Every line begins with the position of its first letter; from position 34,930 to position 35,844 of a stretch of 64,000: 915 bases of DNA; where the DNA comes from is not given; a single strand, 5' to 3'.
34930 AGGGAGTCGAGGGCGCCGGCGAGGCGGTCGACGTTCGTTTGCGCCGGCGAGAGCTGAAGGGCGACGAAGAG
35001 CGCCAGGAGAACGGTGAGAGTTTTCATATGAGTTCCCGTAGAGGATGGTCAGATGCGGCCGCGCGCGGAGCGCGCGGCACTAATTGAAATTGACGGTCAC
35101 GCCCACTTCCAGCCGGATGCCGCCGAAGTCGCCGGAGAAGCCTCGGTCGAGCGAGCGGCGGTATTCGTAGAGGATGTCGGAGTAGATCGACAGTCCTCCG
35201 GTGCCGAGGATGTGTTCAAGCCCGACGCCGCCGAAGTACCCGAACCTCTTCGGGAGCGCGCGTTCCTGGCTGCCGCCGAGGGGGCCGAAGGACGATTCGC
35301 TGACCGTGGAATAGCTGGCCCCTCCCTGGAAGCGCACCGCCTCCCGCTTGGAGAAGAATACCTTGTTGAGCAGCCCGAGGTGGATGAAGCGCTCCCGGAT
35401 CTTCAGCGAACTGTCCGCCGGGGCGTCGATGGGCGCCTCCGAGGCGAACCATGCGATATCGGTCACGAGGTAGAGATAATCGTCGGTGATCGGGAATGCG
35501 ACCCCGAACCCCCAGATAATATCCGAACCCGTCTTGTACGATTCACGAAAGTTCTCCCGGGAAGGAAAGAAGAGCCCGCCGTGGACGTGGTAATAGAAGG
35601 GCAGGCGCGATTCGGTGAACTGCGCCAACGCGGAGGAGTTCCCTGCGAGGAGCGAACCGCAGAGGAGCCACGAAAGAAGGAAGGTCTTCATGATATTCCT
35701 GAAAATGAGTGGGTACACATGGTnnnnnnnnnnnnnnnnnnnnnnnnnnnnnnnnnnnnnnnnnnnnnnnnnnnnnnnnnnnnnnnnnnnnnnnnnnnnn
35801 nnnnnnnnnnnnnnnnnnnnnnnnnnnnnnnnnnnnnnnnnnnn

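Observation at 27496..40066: Glycan-utilisation locus without Sus genes: GH38 alpha-mannosidase plus GH36-like alpha-galactosidase plus outer-membrane beta-barrel plus four-gene sugar ABC importer, ending in a sigma-54/GAF activator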

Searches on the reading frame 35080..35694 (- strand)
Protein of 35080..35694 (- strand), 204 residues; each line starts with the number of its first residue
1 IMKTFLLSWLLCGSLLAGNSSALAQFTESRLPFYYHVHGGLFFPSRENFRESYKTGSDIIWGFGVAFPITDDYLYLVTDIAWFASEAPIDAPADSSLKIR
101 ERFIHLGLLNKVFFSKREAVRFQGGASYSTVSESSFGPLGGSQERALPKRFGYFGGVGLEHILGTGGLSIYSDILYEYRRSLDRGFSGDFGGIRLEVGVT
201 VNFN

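Call 4: search_protein_families(library=pfam, proteins=[window:35080-35694:-], max_evalue=0.01)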
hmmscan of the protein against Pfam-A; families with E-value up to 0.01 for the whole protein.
window:35080-35694:- (204 aa): 0 families

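Call 22: search_protein_families(library=ncbifam, proteins=[window:35080-35694:-], max_evalue=0.001)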
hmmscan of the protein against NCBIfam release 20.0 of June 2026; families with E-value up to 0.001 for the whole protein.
window:35080-35694:- (204 aa): 0 families

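Call 23: find_homologous_proteins(query=window:35080-35694:-, max_evalue=0.001)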
Query window:35080-35694:- (204 aa): 20 proteins with E <= 0.001 among 118 candidates.
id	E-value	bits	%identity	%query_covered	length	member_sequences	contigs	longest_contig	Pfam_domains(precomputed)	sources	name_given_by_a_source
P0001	3.6e-131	453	100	100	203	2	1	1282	-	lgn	-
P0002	2.5e-100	353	77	100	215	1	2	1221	-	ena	-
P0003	2.3e-95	336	73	91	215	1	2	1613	-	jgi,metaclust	metaclust:\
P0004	1.1e-93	331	70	100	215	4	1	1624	-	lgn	-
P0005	9.3e-88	312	67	100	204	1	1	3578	-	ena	-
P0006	2.8e-86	307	66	100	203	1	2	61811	-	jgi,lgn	jgi:hypothetical protein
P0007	1.2e-84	301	65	98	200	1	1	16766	-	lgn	-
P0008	4.0e-73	264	61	90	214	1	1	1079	-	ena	-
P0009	5.0e-72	260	62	90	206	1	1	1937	-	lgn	-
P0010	2.1e-71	258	59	100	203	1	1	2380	-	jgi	jgi:hypothetical protein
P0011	3.5e-69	251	56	100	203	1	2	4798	-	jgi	jgi:hypothetical protein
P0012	9.7e-68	246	59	88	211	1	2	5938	-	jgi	jgi:hypothetical protein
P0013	6.0e-60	221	51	94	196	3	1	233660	-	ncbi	-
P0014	5.0e-50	188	75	54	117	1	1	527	-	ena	-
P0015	1.4e-40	157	43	94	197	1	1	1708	-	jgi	jgi:hypothetical protein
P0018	2.2e-34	137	43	85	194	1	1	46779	-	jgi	jgi:hypothetical protein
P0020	2.4e-30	124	35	86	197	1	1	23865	-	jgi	jgi:hypothetical protein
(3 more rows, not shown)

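Call 29: predict_structure(alignment_id=A1)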
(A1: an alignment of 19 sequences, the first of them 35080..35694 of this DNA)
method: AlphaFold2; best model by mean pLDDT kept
length: 204 residues; sequences in the alignment: 19
mean_pLDDT: 87.1   pTM: 0.75
mean pLDDT of the five models: 87.1, 86.6, 83.5, 76.6, 75.1
residues with pLDDT >= 90: 112; 70-90: 74; 50-70: 12; < 50: 6
segments of 3 or more residues with pLDDT < 50: 22-25
pLDDT, mean of each block of 10 residues (from residue 1): 75 69 51 90 92 92 94 93 91 85 96 92 96 87 86 96 90 95 81 96 80
secondary structure, 60 per line:
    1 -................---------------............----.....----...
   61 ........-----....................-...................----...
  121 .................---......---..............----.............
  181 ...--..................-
elements in order: H2-17 E33-44 H49-53 E58-68 E74-90 E95-113 E118-137 E141-146 E150-163 E168-183 E186-203

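Call 33: find_encoding_contigs(protein=P0013, flank=10000, max_places=2)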
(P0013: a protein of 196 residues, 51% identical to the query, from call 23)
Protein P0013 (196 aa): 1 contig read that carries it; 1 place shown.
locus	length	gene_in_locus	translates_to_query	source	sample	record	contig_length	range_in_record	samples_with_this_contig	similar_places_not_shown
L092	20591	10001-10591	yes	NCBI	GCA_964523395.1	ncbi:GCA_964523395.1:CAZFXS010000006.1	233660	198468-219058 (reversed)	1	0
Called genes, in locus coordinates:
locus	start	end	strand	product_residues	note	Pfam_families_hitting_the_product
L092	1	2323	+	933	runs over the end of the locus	PF08757:CotH, PF14870:PSII_BNR, PF25852:DUF6242_C (faint), PF15902:Sortilin-Vps10 (weak), PF14870:PSII_BNR, PF18962:Por_Secre_tail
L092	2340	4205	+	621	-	PF02129:Peptidase_S15, PF05448:AXE1 (faint), PF00561:Abhydrolase_1, PF12697:Abhydrolase_6 (weak), PF08530:PepX_C, PF18962:Por_Secre_tail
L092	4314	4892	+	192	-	-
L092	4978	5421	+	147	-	PF01797:Y1_Tnp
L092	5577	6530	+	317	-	PF02653:BPD_transp_2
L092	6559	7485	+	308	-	PF00532:Peripla_BP_1, PF13407:Peripla_BP_4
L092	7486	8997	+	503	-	PF00005:ABC_tran, PF13304:AAA_21 (faint), PF00005:ABC_tran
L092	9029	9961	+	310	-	PF02653:BPD_transp_2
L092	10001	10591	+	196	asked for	-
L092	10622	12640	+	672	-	PF13371:TPR_9 (faint), PF13424:TPR_12 (faint), PF21033:RMD1-3 (faint), PF13174:TPR_6 (faint), PF13181:TPR_8 (faint), PF00515:TPR_1, PF07719:TPR_2 (weak), PF14559:TPR_19 (weak), +4 more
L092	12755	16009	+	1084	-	PF01074:Glyco_hydro_38N, PF03065:Glyco_hydro_57 (weak), PF09261:Alpha-mann_mid, PF07748:Glyco_hydro_38C, PF17677:Glyco_hydro38C2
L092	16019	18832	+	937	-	PF02065:Melibiase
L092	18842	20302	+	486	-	PF01590:GAF, PF13185:GAF_2, PF13492:GAF_3, PF00158:Sigma54_activat, PF14532:Sigma54_activ_2, PF07724:AAA_2, PF25601:AAA_lid_14, PF02954:HTH_8, +1 more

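Call 34: find_encoding_contigs(protein=P0006, flank=10000, max_places=2)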
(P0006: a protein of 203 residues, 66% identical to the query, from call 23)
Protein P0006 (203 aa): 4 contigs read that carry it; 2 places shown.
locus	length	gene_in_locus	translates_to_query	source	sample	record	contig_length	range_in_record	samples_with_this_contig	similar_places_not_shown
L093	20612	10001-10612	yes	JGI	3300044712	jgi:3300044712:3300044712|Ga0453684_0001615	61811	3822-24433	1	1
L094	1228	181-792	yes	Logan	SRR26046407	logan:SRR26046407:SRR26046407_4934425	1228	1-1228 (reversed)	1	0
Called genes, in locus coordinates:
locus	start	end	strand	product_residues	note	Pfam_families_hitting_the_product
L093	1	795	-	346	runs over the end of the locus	-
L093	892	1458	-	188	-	PF13801:Metal_resist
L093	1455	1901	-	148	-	-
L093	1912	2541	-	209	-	PF04542:Sigma70_r2, PF08281:Sigma70_r4_2, PF04545:Sigma70_r4 (weak)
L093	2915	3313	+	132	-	-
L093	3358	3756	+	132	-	-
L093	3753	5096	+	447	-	PF02310:B12-binding, PF04055:Radical_SAM, PF13282:DUF4070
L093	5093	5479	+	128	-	-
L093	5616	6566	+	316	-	PF02653:BPD_transp_2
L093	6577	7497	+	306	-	PF00532:Peripla_BP_1, PF13407:Peripla_BP_4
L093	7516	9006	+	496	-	PF00005:ABC_tran, PF13304:AAA_21 (faint), PF00005:ABC_tran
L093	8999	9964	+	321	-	PF02653:BPD_transp_2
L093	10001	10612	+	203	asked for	-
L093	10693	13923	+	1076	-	PF01074:Glyco_hydro_38N, PF09261:Alpha-mann_mid, PF07748:Glyco_hydro_38C, PF17677:Glyco_hydro38C2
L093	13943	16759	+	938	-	PF02065:Melibiase, PF16499:Melibiase_2 (faint)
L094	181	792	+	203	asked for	-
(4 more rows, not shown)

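Call 35: find_encoding_contigs(protein=P0007, flank=10000, max_places=2)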
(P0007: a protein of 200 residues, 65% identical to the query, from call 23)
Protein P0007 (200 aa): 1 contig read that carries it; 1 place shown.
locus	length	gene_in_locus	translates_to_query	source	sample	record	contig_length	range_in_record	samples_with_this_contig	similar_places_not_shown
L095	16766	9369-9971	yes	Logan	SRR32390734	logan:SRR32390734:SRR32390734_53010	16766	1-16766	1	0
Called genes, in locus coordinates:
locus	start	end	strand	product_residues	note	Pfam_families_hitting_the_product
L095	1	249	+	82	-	?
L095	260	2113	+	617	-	PF02129:Peptidase_S15, PF00561:Abhydrolase_1, PF12697:Abhydrolase_6 (weak), PF08530:PepX_C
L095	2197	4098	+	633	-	PF00005:ABC_tran, PF02463:SMC_N (faint), PF13175:AAA_15 (faint), PF13304:AAA_21 (faint), PF13401:AAA_22 (faint), PF12848:ABC_tran_Xtn, PF00005:ABC_tran, PF16326:ABC_tran_CTD, +1 more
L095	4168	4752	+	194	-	-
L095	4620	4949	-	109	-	-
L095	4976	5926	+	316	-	PF02653:BPD_transp_2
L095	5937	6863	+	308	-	PF00532:Peripla_BP_1, PF13407:Peripla_BP_4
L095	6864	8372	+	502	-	PF00005:ABC_tran, PF13304:AAA_21 (faint), PF13604:AAA_30 (faint), PF00005:ABC_tran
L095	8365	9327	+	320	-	PF02653:BPD_transp_2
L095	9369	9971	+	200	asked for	-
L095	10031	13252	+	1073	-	PF01074:Glyco_hydro_38N, PF09261:Alpha-mann_mid, PF07748:Glyco_hydro_38C, PF17677:Glyco_hydro38C2 (weak)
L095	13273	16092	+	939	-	PF02065:Melibiase, PF02638:GHL10 (faint)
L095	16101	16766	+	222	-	?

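Call 42: find_encoding_contigs(protein=P0018, flank=10000, max_places=1)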
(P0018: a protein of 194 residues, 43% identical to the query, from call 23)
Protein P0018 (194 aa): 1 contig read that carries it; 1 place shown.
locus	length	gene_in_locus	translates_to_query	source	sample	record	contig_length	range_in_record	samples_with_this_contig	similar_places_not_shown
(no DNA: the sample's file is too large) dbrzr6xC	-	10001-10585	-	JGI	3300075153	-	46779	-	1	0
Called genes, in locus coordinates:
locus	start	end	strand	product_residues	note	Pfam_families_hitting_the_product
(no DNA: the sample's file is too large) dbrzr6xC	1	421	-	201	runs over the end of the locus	PF04542:Sigma70_r2, PF08281:Sigma70_r4_2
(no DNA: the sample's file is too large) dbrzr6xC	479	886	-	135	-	-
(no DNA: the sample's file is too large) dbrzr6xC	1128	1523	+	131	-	-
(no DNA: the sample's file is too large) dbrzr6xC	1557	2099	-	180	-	PF05163:DinB (weak), PF11716:MDMPI_N (weak), PF12867:DinB_2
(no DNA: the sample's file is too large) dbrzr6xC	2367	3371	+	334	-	PF01087:GalP_UDP_transf, PF16285:DUF4931_N (weak), PF16268:DUF4921 (weak), PF02744:GalP_UDP_tr_C, PF01230:HIT (weak)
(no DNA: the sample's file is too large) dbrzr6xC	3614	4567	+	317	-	PF02653:BPD_transp_2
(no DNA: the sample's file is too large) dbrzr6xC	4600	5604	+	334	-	PF00532:Peripla_BP_1, PF13407:Peripla_BP_4, PF13458:Peripla_BP_6 (weak)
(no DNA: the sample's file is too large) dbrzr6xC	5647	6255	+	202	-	PF01797:Y1_Tnp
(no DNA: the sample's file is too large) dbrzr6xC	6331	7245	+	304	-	PF00532:Peripla_BP_1, PF13407:Peripla_BP_4, PF13377:Peripla_BP_3 (weak)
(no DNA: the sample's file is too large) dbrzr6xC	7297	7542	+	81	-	-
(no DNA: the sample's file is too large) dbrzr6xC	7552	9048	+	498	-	PF00005:ABC_tran, PF03193:RsgA_GTPase (faint), PF13304:AAA_21 (faint), PF00005:ABC_tran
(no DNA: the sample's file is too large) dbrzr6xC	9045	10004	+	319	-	PF02653:BPD_transp_2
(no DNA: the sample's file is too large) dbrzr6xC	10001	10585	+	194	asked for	-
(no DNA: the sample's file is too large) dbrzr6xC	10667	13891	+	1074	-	PF01074:Glyco_hydro_38N, PF09261:Alpha-mann_mid, PF07748:Glyco_hydro_38C, PF17677:Glyco_hydro38C2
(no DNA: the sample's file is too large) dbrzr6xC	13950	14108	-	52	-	-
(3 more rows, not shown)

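Call 43: find_encoding_contigs(protein=P0020, flank=10000, max_places=1)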
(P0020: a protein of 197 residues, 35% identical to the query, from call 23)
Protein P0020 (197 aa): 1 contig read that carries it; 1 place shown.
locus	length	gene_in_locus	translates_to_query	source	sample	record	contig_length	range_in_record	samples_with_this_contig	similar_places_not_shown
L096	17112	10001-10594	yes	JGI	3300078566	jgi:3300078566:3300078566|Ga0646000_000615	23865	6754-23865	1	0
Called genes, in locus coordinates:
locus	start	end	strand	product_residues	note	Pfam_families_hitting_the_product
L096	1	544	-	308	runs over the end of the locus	PF01663:Phosphodiest, PF01676:Metalloenzyme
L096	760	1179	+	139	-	PF01894:YjbQ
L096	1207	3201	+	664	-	PF13520:AA_permease_2, PF00324:AA_permease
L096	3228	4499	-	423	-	PF07690:MFS_1, PF00083:Sugar_tr, PF07690:MFS_1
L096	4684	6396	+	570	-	-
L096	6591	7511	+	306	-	PF00532:Peripla_BP_1, PF13407:Peripla_BP_4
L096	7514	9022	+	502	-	PF03193:RsgA_GTPase (faint), PF00005:ABC_tran, PF09818:ABC_ATPase (faint), PF13304:AAA_21 (faint), PF00005:ABC_tran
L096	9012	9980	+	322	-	PF02653:BPD_transp_2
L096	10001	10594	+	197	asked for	-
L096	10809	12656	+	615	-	PF07719:TPR_2 (faint), PF13424:TPR_12 (faint), PF00515:TPR_1 (faint), PF13181:TPR_8 (faint), PF13414:TPR_11 (faint), PF13428:TPR_14 (faint), PF14559:TPR_19 (faint), PF13431:TPR_17 (faint)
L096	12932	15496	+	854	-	PF17764:PriA_3primeBD, PF00270:DEAD, PF04851:ResIII, PF18319:Zn_ribbon_PriA, PF00271:Helicase_C (weak), PF18074:PriA_C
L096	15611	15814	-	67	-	PF00313:CSD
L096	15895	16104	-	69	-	PF00313:CSD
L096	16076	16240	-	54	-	-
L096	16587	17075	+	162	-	PF01927:Mut7-C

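Call 91: search_protein_representatives(alignment_id=A1)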
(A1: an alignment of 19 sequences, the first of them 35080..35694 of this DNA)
Query: 19 sequences, 201 profile positions. Proteins with E-value up to 0.001 (for the whole library): 116; up to 1e-10: 35; up to 1e-30: 11. The best 116 are listed.
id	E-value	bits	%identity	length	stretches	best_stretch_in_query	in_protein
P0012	2.7e-87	307.8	-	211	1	1-201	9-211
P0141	5.0e-66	238.4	-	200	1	7-201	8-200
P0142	1.2e-63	230.6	-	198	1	1-201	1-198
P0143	7.9e-61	221.4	-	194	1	2-201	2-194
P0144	3.5e-57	209.5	-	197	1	7-201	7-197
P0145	1.9e-48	180.9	-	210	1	7-201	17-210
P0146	1.1e-44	168.7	-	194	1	1-159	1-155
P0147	1.2e-41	158.8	-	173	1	83-201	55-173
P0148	1.4e-41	158.5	-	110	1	1-106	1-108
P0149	6.5e-38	146.6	-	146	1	3-151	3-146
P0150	1.2e-37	145.7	-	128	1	1-132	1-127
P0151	1.2e-30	122.8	-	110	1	4-110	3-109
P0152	1.3e-24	103.1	-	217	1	2-200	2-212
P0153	5.4e-22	94.6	-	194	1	4-200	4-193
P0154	1.2e-20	90.2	-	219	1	1-200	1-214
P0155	1.6e-19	86.6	-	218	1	3-198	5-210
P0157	2.0e-17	79.7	-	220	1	7-200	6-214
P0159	2.1e-16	76.3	-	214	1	5-200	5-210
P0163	1.1e-15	73.9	-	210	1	5-196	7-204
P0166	5.2e-14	68.5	-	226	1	7-200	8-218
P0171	3.0e-11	59.5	-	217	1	1-199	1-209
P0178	1.0e-09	54.5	-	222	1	1-200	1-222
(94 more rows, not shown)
